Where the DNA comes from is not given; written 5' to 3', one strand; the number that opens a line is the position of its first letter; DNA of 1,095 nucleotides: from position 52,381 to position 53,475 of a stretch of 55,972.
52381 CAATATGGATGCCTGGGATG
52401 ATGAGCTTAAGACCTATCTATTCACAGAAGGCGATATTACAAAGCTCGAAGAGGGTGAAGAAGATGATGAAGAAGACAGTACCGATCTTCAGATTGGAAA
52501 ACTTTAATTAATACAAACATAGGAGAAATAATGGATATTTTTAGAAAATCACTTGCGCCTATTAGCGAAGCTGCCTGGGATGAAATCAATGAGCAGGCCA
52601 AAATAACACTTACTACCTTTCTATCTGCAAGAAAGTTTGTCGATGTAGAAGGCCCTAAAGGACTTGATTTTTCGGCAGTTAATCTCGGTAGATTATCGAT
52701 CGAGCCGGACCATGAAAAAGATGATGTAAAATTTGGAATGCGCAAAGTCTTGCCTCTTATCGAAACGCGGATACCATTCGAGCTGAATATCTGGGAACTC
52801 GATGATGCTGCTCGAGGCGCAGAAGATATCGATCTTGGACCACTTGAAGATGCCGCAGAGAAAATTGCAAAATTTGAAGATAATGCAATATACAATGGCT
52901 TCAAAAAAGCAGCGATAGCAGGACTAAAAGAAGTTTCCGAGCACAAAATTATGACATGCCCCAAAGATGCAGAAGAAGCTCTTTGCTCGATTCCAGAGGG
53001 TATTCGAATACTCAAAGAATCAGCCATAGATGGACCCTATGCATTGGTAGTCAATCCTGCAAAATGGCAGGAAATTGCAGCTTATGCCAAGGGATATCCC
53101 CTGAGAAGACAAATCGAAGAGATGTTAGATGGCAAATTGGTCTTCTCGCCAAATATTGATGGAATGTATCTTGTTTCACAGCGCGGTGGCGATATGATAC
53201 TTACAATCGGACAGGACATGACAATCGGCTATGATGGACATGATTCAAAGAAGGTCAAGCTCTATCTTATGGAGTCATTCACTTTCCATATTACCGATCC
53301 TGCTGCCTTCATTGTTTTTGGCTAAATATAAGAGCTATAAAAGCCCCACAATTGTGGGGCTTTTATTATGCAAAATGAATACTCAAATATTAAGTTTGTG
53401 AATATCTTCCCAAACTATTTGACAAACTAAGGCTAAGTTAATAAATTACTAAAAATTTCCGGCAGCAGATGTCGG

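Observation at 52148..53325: Two-gene family-1 encapsulin nanocompartment (EncFtn cargo plus shell) inserted between ftsEX and pdxJ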

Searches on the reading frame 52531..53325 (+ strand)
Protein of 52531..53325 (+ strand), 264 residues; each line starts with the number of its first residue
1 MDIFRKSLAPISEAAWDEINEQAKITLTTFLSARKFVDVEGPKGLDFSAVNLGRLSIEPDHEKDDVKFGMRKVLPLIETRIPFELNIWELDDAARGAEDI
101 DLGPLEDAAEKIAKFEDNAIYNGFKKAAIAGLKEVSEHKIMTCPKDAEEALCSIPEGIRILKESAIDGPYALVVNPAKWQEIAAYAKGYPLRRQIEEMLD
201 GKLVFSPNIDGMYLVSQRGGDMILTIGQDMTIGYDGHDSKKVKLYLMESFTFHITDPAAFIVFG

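Call 3: search_protein_families(library=pfam, proteins=[window:52531-53325:+], max_evalue=0.01)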
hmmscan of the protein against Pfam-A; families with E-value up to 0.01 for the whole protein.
window:52531-53325:+ (264 aa): 1 family
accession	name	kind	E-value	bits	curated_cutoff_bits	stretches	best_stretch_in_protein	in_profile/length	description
PF04454.18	Linocin_M18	-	7.3e-86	287.9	24.3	1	1-251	1-253/253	Encapsulating protein for peroxidase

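Call 4: search_protein_families(library=ncbifam, proteins=[window:52531-53325:+], max_evalue=0.01)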
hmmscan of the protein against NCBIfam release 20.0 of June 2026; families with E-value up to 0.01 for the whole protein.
window:52531-53325:+ (264 aa): 1 family
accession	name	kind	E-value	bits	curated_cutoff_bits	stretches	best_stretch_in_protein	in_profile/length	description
NF041155.2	encap_f1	equivalog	1.8e-85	286.5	100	1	6-263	3-261/261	family 1 encapsulin nanocompartment shell protein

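Call 6: search_solved_structures(query=window:52531-53325:+, show_alignments=2)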
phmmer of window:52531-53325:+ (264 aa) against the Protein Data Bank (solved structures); distinct sequences matched with E-value up to 0.001: 37.
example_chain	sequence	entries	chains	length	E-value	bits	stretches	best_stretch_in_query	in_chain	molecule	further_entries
3dkt_A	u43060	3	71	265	2.8e-63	216.6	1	1-262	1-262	Maritimacin | Type 1 encapsulin shell protein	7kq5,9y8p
7mu1_A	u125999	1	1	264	2.9e-63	216.6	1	1-262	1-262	Maritimacin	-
7lik_A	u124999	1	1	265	3e-63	216.5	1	1-262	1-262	Maritimacin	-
7lij_A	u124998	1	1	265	3e-63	216.5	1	1-262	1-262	Maritimacin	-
7k5w_A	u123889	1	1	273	3.1e-63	216.5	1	1-262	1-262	Maritimacin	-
7lil_A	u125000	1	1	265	3.1e-62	213.2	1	1-262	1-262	Maritimacin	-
7lis_A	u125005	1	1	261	9.2e-61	208.4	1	1-262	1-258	Maritimacin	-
6wkv_A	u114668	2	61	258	3.8e-59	203.1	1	1-262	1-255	Encapsulin | Maritimacin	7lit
7lim_A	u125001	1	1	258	4.1e-59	202.9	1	1-262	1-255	Maritimacin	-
7lii_A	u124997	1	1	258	9.3e-59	201.8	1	1-262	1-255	Maritimacin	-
9ry4_A0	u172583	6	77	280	5.2e-58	199.3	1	4-261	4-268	Type 1 encapsulin shell protein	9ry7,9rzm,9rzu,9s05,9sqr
9e5e_A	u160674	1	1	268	6.2e-57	195.8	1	4-256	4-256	Bacteriocin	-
7odw_A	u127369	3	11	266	9.7e-57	195.2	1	1-261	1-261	Linocin_M18 bacteriocin protein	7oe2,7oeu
8u50_A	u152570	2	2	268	9.5e-55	188.7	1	4-257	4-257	Klebsiella pneumoniae family 1 encapsulin shell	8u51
7boj_A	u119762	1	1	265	5.2e-53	183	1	5-254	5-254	29 kDa antigen Cfp29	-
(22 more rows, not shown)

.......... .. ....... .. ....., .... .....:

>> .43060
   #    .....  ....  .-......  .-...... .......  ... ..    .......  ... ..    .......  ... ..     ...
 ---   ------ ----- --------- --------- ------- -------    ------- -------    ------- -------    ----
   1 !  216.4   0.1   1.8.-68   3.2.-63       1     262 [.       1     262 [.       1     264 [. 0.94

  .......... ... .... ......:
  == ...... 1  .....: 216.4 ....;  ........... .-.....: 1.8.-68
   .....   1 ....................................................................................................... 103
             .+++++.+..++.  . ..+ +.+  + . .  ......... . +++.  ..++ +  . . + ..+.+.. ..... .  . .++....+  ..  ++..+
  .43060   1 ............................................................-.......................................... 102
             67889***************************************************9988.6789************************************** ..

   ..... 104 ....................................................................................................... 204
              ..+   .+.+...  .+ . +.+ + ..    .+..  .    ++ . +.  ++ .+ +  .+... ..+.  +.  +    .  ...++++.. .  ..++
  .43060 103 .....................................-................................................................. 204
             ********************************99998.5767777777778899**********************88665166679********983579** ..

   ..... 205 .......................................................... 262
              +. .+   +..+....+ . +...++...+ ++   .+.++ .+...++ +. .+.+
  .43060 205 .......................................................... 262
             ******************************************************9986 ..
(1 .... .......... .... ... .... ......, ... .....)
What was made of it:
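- Closest known: Rhodospirillum rubrum EncFtn / encapsulin. Same: The shell matches at E = 5e-58 (call 6).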

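Call 11: find_homologous_proteins(query=window:52531-53322:+)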
Query window:52531-53322:+ (264 aa): 453 proteins with E <= 0.001 among 1102 candidates; the best 120 are listed.
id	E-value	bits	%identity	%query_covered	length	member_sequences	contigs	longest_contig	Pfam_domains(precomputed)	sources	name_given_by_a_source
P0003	2.1e-172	589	100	100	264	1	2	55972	PF04454.19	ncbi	ncbi:MAG: family 1 encapsulin nanocompartment shell protein [Candidatus Zixiibacteriota bacterium]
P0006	2.0e-100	353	57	100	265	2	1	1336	PF04454.19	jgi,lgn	jgi:uncharacterized linocin/CFP29 family protein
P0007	6.7e-100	351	58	100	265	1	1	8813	PF04454.19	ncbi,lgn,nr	ncbi:bacteriocin family protein [candidate division KSB1 bacterium]|nr:bacteriocin family protein [c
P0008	3.7e-97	342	58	100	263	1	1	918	PF04454.19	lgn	-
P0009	4.9e-97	342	57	100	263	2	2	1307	PF04454.19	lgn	-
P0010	1.8e-96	340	55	100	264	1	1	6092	PF04454.19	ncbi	-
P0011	1.8e-96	340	57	100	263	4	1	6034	PF04454.19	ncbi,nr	ncbi:MAG: bacteriocin [Bacteroidetes bacterium]|nr:MAG: bacteriocin [Bacteroidota bacterium]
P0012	2.7e-96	340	58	100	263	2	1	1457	PF04454.19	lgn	-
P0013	4.5e-96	339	57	100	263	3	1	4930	PF04454.19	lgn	-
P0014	6.7e-96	338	56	100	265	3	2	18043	PF04454.19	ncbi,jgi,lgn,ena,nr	ncbi:MAG TPA: family 1 encapsulin nanocompartment shell protein [bacterium]|nr:family 1 encapsulin n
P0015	6.7e-96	338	58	99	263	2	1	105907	PF04454.19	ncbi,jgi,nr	ncbi:MAG: family 1 encapsulin nanocompartment shell protein [Bacteroides sp.]|jgi:uncharacterized li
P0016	6.8e-96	338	57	100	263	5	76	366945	PF04454.19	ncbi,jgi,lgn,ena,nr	ncbi:MAG: family 1 encapsulin nanocompartment shell protein [Bacteroidales bacterium]|jgi:uncharacte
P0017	1.3e-95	337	59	100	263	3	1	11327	PF04454.19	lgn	-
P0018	2.5e-95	336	57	100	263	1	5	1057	PF05065.20,PF04454.19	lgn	-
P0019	2.9e-95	336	56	100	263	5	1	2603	PF04454.19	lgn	-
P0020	5.1e-95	335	58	100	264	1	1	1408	PF04454.19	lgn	-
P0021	5.8e-95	335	57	100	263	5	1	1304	PF04454.19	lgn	-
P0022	8.2e-95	335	56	100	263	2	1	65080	PF04454.19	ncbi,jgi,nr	ncbi:MAG: bacteriocin family protein [Bacteroidales bacterium]|nr:bacteriocin family protein [Bacter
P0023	1.2e-94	334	57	100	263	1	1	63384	PF04454.19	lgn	-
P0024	1.7e-94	334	57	100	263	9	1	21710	PF04454.19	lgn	-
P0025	2.0e-94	334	57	100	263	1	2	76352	PF05065.20,PF04454.19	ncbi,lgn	-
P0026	2.8e-94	333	56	100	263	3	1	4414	PF04454.19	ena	-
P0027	3.6e-94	333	56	100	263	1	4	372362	PF04454.19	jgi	jgi:uncharacterized linocin/CFP29 family protein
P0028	4.0e-94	333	57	100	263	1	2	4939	PF04454.19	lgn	-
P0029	4.4e-94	332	56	100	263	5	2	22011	PF04454.19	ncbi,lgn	-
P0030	4.7e-94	332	56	100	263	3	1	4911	PF04454.19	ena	-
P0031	2.5e-93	330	56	100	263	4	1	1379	PF04454.19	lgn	-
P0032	2.6e-93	330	56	100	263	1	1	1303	PF04454.19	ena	-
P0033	2.9e-93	330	56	100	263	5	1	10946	PF04454.19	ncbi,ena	-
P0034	3.7e-93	329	57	100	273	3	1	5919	PF04454.19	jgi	jgi:uncharacterized linocin/CFP29 family protein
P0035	3.7e-93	329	57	100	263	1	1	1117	PF04454.19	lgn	-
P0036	3.9e-93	329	57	100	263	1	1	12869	PF05065.20,PF04454.19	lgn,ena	-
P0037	4.8e-93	329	56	100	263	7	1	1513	PF04454.19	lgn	-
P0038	5.4e-93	329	56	100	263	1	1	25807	PF04454.19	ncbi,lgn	ncbi:MAG: family 1 encapsulin nanocompartment shell protein [Bacteroidota bacterium]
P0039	8.0e-93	328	56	100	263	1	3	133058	PF04454.19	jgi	jgi:uncharacterized linocin/CFP29 family protein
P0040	1.3e-92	328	55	100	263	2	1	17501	PF04454.19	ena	-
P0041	1.4e-92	327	56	100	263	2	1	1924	PF04454.19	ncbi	-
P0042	1.9e-92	327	56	100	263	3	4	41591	PF05065.20,PF04454.19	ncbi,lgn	ncbi:MAG: family 1 encapsulin nanocompartment shell protein [Bacteroidales bacterium]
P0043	2.5e-92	327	55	100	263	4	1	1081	PF04454.19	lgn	-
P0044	2.5e-92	327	54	100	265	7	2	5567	PF04454.19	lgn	-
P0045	2.6e-92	327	54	100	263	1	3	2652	PF04454.19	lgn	-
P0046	3.4e-92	326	56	100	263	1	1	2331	PF04454.19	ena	-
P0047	4.1e-92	326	55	100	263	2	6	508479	PF04454.19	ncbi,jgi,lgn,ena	jgi:uncharacterized linocin/CFP29 family protein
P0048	4.2e-92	326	56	100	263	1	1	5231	PF04454.19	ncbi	-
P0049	4.3e-92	326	57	100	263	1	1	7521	PF04454.19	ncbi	-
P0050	4.8e-92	326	55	100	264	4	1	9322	PF04454.19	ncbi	-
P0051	6.9e-92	325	56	100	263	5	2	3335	PF04454.19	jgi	jgi:uncharacterized linocin/CFP29 family protein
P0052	9.9e-92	325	57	100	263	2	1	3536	PF04454.19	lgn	-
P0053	1.3e-91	324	55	100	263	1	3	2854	PF04454.19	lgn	-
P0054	1.8e-91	324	56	100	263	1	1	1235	PF04454.19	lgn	-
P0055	1.8e-91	324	55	100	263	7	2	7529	PF04454.19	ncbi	ncbi:MAG: family 1 encapsulin nanocompartment shell protein [Marinilabiliaceae bacterium]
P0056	1.9e-91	324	55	100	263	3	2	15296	PF04454.19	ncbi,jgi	-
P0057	2.0e-91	324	55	100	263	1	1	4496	PF04454.19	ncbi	-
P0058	2.2e-91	324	55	100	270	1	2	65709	PF04454.19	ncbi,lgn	ncbi:MAG: family 1 encapsulin nanocompartment shell protein [Bacteroidota bacterium]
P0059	2.2e-91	324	55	100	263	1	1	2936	PF04454.19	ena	-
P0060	2.8e-91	323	54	100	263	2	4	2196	PF04454.19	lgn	-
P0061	3.1e-91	323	55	100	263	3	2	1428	PF04454.19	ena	-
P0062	3.3e-91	323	56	100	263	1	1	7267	PF04454.19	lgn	-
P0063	3.6e-91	323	56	100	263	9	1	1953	PF04454.19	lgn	-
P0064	3.8e-91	323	54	100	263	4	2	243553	PF04454.19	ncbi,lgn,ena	ncbi:MAG: family 1 encapsulin nanocompartment shell protein [Bacteroidales bacterium]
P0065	4.4e-91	323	56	100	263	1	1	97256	PF04454.19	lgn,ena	-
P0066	5.2e-91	322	55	100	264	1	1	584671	PF04454.19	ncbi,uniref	ncbi:family 1 encapsulin nanocompartment shell protein [Thermophagus sp. OGC60D27]|uniref:family 1 e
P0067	5.5e-91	322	54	100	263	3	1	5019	PF04454.19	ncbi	-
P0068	6.2e-91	322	53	100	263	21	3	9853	PF04454.19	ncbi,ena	-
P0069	6.4e-91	322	55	100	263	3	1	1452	PF04454.19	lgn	-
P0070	6.7e-91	322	54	100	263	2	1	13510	PF04454.19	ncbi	-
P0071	6.9e-91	322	55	100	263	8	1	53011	PF04454.19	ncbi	-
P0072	7.1e-91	322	55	100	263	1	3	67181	PF04454.19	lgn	-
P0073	9.3e-91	322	54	100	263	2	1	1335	PF04454.19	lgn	-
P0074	9.8e-91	321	55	100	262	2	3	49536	PF04454.19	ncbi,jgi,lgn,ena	-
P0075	1.7e-90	321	54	100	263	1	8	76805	PF04454.19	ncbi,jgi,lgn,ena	-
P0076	1.7e-90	321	55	100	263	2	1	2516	PF04454.19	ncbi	-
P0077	1.8e-90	321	55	100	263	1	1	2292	PF04454.19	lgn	-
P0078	1.9e-90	320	55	100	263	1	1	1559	PF04454.19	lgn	-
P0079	2.1e-90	320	55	100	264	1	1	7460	PF04454.19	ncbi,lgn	-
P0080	2.2e-90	320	55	100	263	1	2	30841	PF04454.19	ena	-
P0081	3.2e-90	320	53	100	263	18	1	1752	PF04454.19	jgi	jgi:uncharacterized linocin/CFP29 family protein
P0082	3.2e-90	320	57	100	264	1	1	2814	PF04454.19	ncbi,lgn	-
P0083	3.5e-90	320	52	100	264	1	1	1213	PF04454.19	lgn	-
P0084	4.0e-90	319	55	100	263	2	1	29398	PF04454.19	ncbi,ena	-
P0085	4.8e-90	319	53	100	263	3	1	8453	PF04454.19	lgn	-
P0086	5.0e-90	319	54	100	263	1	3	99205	PF04454.19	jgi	jgi:uncharacterized linocin/CFP29 family protein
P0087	5.5e-90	319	52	100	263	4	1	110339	PF04454.19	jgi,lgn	-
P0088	5.7e-90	319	55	100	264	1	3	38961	PF04454.19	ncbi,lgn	-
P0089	6.5e-90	319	54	100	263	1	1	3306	PF04454.19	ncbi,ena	-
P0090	6.6e-90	319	53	100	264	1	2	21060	PF04454.19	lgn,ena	-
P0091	7.6e-90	319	54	100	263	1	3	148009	PF04454.19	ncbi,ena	-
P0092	7.8e-90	318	52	100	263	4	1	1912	PF04454.19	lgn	-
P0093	9.2e-90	318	54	100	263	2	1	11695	PF04454.19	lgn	-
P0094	1.2e-89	318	52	100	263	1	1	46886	PF04454.19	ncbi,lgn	-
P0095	1.4e-89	318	54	100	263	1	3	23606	PF04454.19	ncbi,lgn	-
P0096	1.6e-89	317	53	100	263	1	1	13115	PF04454.19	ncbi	-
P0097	1.8e-89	317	53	100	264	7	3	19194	PF04454.19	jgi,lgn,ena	-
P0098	2.2e-89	317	54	100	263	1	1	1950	PF04454.19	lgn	-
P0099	2.3e-89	317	54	100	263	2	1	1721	PF04454.19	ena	-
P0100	3.4e-89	316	54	100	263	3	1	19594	PF04454.19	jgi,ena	-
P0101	4.1e-89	316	51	100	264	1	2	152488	PF04454.19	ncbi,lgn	ncbi:MAG: family 1 encapsulin nanocompartment shell protein [Bacteroidales bacterium]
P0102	4.1e-89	316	55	100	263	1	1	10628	PF04454.19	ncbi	-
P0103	4.3e-89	316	55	100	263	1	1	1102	PF04454.19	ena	-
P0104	6.5e-89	315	54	100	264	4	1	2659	PF04454.19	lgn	-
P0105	9.2e-89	315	53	100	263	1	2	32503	PF04454.19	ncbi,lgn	ncbi:MAG: family 1 encapsulin nanocompartment shell protein [Bacteroidota bacterium]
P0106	1.1e-88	315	52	100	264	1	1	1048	PF04454.19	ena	-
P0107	1.3e-88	314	54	100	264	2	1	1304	PF04454.19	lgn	-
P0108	2.7e-88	313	55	100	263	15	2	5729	PF04454.19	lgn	-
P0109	3.1e-88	313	52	100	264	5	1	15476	PF04454.19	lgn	-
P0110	3.2e-88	313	53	99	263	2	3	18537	PF04454.19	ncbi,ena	-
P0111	1.4e-87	311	53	99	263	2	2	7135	PF04454.19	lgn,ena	-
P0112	1.8e-87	311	54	100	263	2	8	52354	PF04454.19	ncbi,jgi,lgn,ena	-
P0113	1.9e-87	311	52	100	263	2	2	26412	PF04454.19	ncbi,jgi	-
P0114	2.0e-87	311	53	100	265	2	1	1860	PF04454.19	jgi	-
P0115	6.2e-87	309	53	100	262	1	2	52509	PF04454.19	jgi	jgi:uncharacterized linocin/CFP29 family protein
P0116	7.0e-87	309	54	100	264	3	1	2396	PF04454.19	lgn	-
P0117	7.1e-87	309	51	100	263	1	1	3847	PF04454.19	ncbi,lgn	-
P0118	7.3e-87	309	54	100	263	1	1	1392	PF04454.19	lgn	-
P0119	8.3e-87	309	55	100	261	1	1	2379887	PF04454.19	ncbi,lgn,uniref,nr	ncbi:family 1 encapsulin nanocompartment shell protein [Limisalsivibrio acetivorans]|uniref:family 1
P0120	1.0e-86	308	54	100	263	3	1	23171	PF04454.19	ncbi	-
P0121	2.0e-86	307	52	100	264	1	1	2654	PF04454.19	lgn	-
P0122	2.7e-86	307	52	99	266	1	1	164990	PF04454.19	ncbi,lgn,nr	ncbi:bacteriocin family protein [candidate division KSB1 bacterium]|nr:bacteriocin family protein [c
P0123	3.3e-86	307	50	100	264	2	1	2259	PF04454.19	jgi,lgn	jgi:uncharacterized linocin/CFP29 family protein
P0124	4.1e-86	306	54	100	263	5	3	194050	PF04454.19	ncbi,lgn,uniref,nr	ncbi:family 1 encapsulin nanocompartment shell protein [Thermophagus xiamenensis]|uniref:Uncharacter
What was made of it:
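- A few homologues also carry a precomputed PF05065 (phage capsid) hit (call 11). Several homologues are still named 'bacteriocin' or 'linocin/CFP29 family' in databases (call 11).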

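Call 17: find_encoding_contigs(protein=P0007, flank=4000, max_places=2)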
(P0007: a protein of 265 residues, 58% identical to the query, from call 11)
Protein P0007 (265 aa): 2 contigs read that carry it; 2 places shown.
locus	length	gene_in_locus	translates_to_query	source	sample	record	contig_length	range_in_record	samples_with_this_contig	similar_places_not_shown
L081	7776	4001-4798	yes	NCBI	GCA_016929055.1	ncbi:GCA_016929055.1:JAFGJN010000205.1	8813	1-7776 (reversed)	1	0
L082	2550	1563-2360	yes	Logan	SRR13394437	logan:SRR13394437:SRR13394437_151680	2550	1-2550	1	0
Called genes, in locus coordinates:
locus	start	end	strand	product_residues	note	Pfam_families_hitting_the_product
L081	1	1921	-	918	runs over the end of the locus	PF00754:F5_F8_type_C (faint), PF18962:Por_Secre_tail (weak)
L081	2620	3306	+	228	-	PF01786:AOX (weak)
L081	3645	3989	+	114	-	PF22277:EncFtn-like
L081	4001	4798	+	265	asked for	PF04454:Linocin_M18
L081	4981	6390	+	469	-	PF00884:Sulfatase, PF01663:Phosphodiest, PF16347:SGSH_C (faint)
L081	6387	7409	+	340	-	PF01208:URO-D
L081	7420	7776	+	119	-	PF00083:Sugar_tr, PF07690:MFS_1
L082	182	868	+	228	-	PF01786:AOX (weak)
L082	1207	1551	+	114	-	PF22277:EncFtn-like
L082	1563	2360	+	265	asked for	PF04454:Linocin_M18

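Call 18: find_encoding_contigs(protein=P0016, flank=4000, max_places=2)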
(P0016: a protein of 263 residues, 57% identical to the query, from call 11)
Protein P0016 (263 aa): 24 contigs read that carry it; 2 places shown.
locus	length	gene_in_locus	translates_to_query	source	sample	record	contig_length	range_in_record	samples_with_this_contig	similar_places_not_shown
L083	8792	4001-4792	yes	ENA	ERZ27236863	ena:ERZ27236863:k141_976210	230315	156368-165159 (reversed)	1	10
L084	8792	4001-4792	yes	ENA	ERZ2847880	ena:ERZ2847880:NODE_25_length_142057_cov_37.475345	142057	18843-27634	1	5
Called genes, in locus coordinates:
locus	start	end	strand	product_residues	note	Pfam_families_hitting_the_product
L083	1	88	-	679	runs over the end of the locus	-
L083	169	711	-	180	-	PF00881:Nitroreductase, PF14512:TM1586_NiRdase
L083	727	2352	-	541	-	-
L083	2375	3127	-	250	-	PF00535:Glycos_transf_2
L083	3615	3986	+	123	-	PF22277:EncFtn-like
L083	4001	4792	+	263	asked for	PF04454:Linocin_M18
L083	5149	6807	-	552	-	PF21088:MS_channel_1st, PF00924:MS_channel_2nd, PF21082:MS_channel_3rd (weak)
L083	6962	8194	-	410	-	PF00999:Na_H_Exchanger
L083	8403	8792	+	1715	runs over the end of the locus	PF00324:AA_permease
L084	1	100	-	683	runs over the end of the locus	-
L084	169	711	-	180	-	PF00881:Nitroreductase, PF14512:TM1586_NiRdase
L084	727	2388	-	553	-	-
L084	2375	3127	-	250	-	PF00535:Glycos_transf_2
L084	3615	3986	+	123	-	PF22277:EncFtn-like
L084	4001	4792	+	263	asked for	PF04454:Linocin_M18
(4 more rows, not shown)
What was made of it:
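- The same EncFtn-then-shell gene pair occurs in the nearest relatives from KSB1 and Bacteroidales (calls 17, 18).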

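Call 30: predict_structure(alignment_id=A2)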
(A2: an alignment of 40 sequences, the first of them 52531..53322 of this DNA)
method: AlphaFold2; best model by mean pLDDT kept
length: 264 residues; sequences in the alignment: 40
mean_pLDDT: 88.3   pTM: 0.84
mean pLDDT of the five models: 88.3, 87.8, 86.8, 85.5, 78.5
residues with pLDDT >= 90: 166; 70-90: 81; 50-70: 16; < 50: 1
segments of 3 or more residues with pLDDT < 50: none
pLDDT, mean of each block of 10 residues (from residue 1): 64 86 90 92 88 76 78 91 90 71 93 95 92 93 92 95 94 93 73 92 92 92 93 91 94 94 94
secondary structure, 60 per line:
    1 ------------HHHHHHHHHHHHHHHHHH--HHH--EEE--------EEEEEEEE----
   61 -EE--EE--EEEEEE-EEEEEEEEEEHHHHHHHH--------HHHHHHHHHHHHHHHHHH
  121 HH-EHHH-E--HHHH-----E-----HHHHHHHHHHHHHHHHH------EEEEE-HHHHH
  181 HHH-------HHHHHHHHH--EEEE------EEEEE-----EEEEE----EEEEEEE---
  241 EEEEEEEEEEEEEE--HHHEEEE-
elements in order: H13-30 E38-40 E49-56 E70-75 E77-86 H87-94 H103-122 H132-135 H147-163 E170-174 H176-183 H191-199 E202-205 E212-216 E222-226 E231-237 E241-254 E260-263
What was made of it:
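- On Family 1 encapsulin shell protein: AlphaFold2 model with pLDDT 88.3 and pTM 0.84 (call 30).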

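Call 34: fold_search(model_id=the predicted structure, library=pdb)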
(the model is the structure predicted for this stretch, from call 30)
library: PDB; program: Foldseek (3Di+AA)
matches with E <= 10: 631; with E <= 0.001: 272
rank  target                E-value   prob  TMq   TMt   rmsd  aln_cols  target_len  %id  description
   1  9e5e_A                3.7e-31  1.00  0.90  0.89   2.0       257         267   39  Escherichia coli DyP peroxidase-loaded encapsulin shell (released 2025-03-19)
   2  7kq5                  4.7e-31  1.00  0.91  0.90   2.8       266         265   40  Cryo-EM structure of a thermostable encapsulin from T. maritima (released 2021-04-28)
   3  9bkx_C                3.7e-30  1.00  0.93  0.91   2.9       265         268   35  Mycobacterium tuberculosis encapsulin in complex with DyP (released 2024-12-11)
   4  8u50                  5.1e-30  1.00  0.91  0.90   1.9       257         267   39  Klebsiella pneumoniae DyP peroxidase-loaded encapsulin shell (released 2024-04-24)
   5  7oe2_A                5.7e-30  1.00  0.91  0.91   2.7       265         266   38  Model of closed pentamer of the Haliangium ochraceum encapsulin from symmetry expansion of icosahedral single particle (released 2022-02-09)
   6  7boj                  8.3e-30  1.00  0.91  0.91   1.9       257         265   36  Cryo-EM structure of the encapsulin shell from Mycobacterium smegmatis (released 2021-03-24)
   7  9bkx_A                9.9e-30  1.00  0.93  0.92   2.9       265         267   35  Mycobacterium tuberculosis encapsulin in complex with DyP (released 2024-12-11)
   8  9fna_A                1.1e-29  1.00  0.91  0.91   2.9       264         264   35  CryoEM structure of Encapsulin::tdNfsB with an open pore state (released 2025-03-19)
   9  9i8d                  1.1e-29  1.00  0.93  0.92   2.8       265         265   34  Structure of Encapsulin from Arthrobacter sp. (released 2025-05-21)
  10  7odw                  1.2e-29  1.00  0.91  0.91   2.3       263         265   38  Model of Haliangium ochraceum encapsulin from icosahedral single particle reconstruction (released 2022-03-09)
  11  9bkx_E                1.3e-29  1.00  0.93  0.90   2.9       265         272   35  Mycobacterium tuberculosis encapsulin in complex with DyP (released 2024-12-11)
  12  7bcv                  1.4e-29  1.00  0.92  0.91   1.8       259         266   36  Brevibacterium linens encapsulin structure (released 2022-10-05)
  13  6i9g_A                2.2e-29  1.00  0.92  0.92   2.9       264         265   33  Crystal structure of encapsulin from Mycolicibacterium hassiacum (released 2019-12-04)
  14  9bkx_D                2.2e-29  1.00  0.93  0.92   2.9       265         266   35  Mycobacterium tuberculosis encapsulin in complex with DyP (released 2024-12-11)
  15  7lis                  3.0e-29  1.00  0.88  0.89   3.1       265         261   38  Thermotoga maritima Encapsulin Nanocompartment Pore Mutant S5D (released 2022-02-09)
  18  3dkt_A                1.4e-28  1.00  0.91  0.91   2.8       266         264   39  Crystal structure of Thermotoga maritima encapsulin (released 2008-09-02)
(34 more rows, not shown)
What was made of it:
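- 52531..53325 (+): Family 1 encapsulin shell protein, 264 aa, with an HK97-type fold. Predicted to form a T=1 60-mer. AlphaFold2 model with pLDDT 88.3; TM 0.90-0.93 to T=1 shells and 0.79 or less to T=3/T=4 shells (calls 30, 34).
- On Family 1 encapsulin shell protein: Foldseek against the PDB gives TM 0.90-0.93 to solved encapsulin shells, E down to 4e-31 (call 34). T=3/T=4 shells match clearly worse (TM 0.79 or less, about 20% identity; call 34).
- It matches T=3/T=4 shells at TM 0.79 or less (calls 30, 34). The best structural matches are all encapsulins (call 34). Family 1 shells with several cargo types are known (established knowledge; M. xanthus EncB/C/D appear among the call 6 and call 34 hits). 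The bacteriocin name is a historical misattribution, superseded by the structural work represented by the PDB entries in calls 6 and 34.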
